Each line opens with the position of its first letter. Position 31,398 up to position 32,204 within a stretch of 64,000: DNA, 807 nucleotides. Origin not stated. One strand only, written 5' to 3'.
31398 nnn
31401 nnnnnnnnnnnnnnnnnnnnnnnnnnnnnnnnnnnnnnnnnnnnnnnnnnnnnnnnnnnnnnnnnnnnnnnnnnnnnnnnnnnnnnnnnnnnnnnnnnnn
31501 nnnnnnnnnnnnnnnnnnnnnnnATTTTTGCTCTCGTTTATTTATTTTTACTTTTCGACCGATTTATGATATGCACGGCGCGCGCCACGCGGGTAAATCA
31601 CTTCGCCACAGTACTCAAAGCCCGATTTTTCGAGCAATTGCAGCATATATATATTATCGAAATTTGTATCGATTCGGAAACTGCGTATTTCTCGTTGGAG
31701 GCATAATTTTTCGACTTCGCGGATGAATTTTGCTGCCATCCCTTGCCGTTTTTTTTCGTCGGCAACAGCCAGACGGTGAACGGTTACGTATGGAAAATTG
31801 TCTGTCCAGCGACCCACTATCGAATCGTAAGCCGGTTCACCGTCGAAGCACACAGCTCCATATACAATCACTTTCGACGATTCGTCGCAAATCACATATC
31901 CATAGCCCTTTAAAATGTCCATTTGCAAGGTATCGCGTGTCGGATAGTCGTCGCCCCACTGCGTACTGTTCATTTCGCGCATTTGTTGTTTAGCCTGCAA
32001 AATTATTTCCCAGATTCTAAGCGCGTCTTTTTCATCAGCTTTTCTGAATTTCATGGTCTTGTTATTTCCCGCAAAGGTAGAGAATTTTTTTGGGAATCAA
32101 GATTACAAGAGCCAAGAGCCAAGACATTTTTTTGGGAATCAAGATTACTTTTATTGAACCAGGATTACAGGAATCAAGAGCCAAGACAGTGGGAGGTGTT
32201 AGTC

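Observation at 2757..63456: Abundant family of nested palindromic intergenic elements with a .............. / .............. core and heptad-repeat arms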

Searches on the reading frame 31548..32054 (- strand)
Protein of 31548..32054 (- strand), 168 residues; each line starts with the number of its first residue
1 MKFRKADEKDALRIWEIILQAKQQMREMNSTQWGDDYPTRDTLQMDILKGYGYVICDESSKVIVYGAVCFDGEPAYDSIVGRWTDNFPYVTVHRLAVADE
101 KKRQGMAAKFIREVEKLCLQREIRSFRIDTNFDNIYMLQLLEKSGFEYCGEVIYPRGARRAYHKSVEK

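Call 59: search_protein_families(library=pfam, proteins=[window:31548-32054:-], max_evalue=0.01)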
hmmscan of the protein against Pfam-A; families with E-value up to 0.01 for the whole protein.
window:31548-32054:- (168 aa): 3 families
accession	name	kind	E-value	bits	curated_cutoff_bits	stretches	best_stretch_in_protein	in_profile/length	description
PF00583.31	Acetyltransf_1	-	1.2e-05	26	20.7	1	25-146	4-116/116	Acetyltransferase (GNAT) family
PF13673.13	Acetyltransf_10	-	1.4e-05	25.5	23.6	1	87-158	52-119/128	Acetyltransferase (GNAT) domain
PF13508.13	Acetyltransf_7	-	0.0051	17.6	27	1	56-147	8-83/84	Acetyltransferase (GNAT) domain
